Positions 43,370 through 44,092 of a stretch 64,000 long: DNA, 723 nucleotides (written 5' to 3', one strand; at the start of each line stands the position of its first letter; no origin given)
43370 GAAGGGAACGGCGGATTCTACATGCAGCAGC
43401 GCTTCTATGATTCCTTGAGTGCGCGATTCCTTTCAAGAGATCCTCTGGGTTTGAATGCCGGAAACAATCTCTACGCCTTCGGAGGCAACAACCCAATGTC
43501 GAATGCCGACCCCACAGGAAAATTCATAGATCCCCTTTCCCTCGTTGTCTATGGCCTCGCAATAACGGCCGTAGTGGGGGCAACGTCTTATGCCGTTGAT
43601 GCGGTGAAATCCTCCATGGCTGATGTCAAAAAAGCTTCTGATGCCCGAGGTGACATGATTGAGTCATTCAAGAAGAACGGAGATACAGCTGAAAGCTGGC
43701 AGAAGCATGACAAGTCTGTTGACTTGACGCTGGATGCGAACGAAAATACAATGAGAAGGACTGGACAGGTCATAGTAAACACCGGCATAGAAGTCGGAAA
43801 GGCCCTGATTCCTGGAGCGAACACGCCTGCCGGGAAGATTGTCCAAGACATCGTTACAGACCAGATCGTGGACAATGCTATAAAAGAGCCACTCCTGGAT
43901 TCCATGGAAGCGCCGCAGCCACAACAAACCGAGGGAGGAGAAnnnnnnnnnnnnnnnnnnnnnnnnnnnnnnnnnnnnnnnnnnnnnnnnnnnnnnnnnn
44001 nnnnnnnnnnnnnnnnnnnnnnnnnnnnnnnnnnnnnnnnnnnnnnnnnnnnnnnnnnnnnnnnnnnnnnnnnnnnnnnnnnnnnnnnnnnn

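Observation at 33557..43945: Rhs C-terminal tips are short (135-140 aa), start with a hydrophobic helix, look non-enzymatic, and have no immunity genes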

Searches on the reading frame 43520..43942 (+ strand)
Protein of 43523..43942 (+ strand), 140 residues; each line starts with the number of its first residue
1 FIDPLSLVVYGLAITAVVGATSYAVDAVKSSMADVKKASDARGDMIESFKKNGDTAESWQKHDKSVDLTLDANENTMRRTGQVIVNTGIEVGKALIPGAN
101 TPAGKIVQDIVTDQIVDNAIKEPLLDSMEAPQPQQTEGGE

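Call 14: search_protein_families(library=pfam, proteins=[window:43523-43942:+], max_evalue=10)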
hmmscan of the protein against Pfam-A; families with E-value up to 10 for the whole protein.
seq(140 aa): 1 family
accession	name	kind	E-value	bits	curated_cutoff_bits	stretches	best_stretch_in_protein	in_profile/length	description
PF13004.13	BACON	-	0.032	14.6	25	1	55-88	21-48/61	Putative binding domain, N-terminal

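Call 41: find_homologous_proteins(query=A3, max_evalue=0.01)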
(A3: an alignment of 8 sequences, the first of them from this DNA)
Query A3 (8 sequences): 3714 candidates shared short words with the query, none scored E <= 0.01.

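Call 54: predict_structure(alignment_id=A3)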
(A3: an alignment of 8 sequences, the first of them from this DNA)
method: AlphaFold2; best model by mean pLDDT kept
length: 141 residues; sequences in the alignment: 8
mean_pLDDT: 58.7   pTM: 0.40
mean pLDDT of the five models: 58.7, 53.9, 52.3, 49.9, 46.3
residues with pLDDT >= 90: 0; 70-90: 37; 50-70: 62; < 50: 42
segments of 3 or more residues with pLDDT < 50: 1-20, 121-141
pLDDT, mean of each block of 10 residues (from residue 1): 42 44 58 70 82 86 79 63 58 54 53 55 40 41 35
secondary structure, 60 per line:
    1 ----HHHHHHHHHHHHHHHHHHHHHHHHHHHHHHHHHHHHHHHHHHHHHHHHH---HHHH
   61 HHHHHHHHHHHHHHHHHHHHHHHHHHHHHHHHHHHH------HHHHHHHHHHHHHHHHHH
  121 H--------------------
elements in order: H5-53 H57-96 H103-121

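Call 63: search_solved_structures(query=A3, max_evalue=10)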
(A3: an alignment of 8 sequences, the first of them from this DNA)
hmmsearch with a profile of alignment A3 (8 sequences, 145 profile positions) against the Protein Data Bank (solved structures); distinct sequences matched with E-value up to 10: 3.
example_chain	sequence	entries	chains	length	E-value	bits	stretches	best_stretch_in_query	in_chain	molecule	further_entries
2vcp_D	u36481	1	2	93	0.67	13.5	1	94-139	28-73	NEURAL WISKOTT-ALDRICH SYNDROME PROTEIN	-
9clb_B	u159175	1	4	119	2.1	11.8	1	11-78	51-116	aBAK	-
8eja_B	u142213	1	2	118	2.2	11.8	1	11-78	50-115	aBAK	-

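Call 65: fold_search(model_id=the predicted structure, library=pdb)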
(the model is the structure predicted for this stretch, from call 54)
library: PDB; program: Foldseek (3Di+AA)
matches with E <= 10: 182; with E <= 0.001: 0
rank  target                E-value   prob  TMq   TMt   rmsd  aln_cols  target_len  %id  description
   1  9baa_A                8.3e-01  0.72  0.44  0.18   8.4       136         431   15  Cryo-EM structure of the ABC transporter PCAT1 bound with Mg_class_1 (released 2024-10-30)
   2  9s9k_B                1.2e+00  0.41  0.34  0.28  15.0       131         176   10  S. islandicus CdvB (semi open) (released 2026-01-28)
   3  4ayt                  1.4e+00  0.66  0.49  0.15   8.5       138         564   14  STRUCTURE OF THE HUMAN MITOCHONDRIAL ABC TRANSPORTER, ABCB10 (released 2012-07-11)
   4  3mxz                  1.6e+00  0.77  0.45  0.58   7.4       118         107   14  Crystal Structure of tubulin folding cofactor A from Arabidopsis thaliana (released 2010-09-01)
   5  4ry2_B                1.6e+00  0.63  0.49  0.12   9.8       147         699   13  Crystal structure of the peptidase-containing ABC transporter PCAT1 (released 2015-07-22)
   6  8i21_A                1.6e+00  0.38  0.40  0.23  25.5       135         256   13  Cryo-EM structure of 6-subunit Smc5/6 arm region (released 2024-06-26)
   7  8vp5_B                1.8e+00  0.41  0.43  0.11   9.7       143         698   15  Cryo-EM structure of the ABC transporter PCAT1 bound with ADP and Substrate (released 2024-10-30)
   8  9s97_B                1.9e+00  0.38  0.38  0.30   9.8       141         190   11  CdvB2 filament - low twist (released 2026-01-28)
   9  9s9k_A                1.9e+00  0.28  0.33  0.27  15.1       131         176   10  S. islandicus CdvB (semi open) (released 2026-01-28)
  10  5h3w_A                2.0e+00  0.33  0.37  0.25   6.6       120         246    8  The structure of the C-terminal of the fibronectin/fibrinogen-binding protein from Streptococcus suis (FBPS) (released 2016-11-16)
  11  3zdq                  2.1e+00  0.51  0.49  0.15   8.6       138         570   14  STRUCTURE OF THE HUMAN MITOCHONDRIAL ABC TRANSPORTER, ABCB10 (NUCLEOTIDE-FREE FORM) (released 2013-01-23)
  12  4waf_B                2.2e+00  0.38  0.39  0.25  16.5       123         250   11  Crystal Structure of a novel tetrahydropyrazolo[1,5-a]pyrazine in an engineered PI3K alpha (released 2014-12-31)
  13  4ayx                  2.5e+00  0.47  0.48  0.14   8.6       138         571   14  STRUCTURE OF THE HUMAN MITOCHONDRIAL ABC TRANSPORTER, ABCB10 (ROD FORM B) (released 2012-07-11)
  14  6v9z_A                2.5e+00  0.35  0.43  0.11   8.8       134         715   15  Cryo-EM structure of PCAT1 bound to its CtA peptide substrate (released 2020-01-22)
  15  9s98_C                2.5e+00  0.30  0.38  0.31  10.4       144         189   11  CdvB2 filament - high twist, class A (released 2026-01-28)
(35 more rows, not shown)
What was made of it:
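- The AF2 models are low confidence (pLDDT 45 and 59), and Foldseek gave nothing below E=0.8 (call 65).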
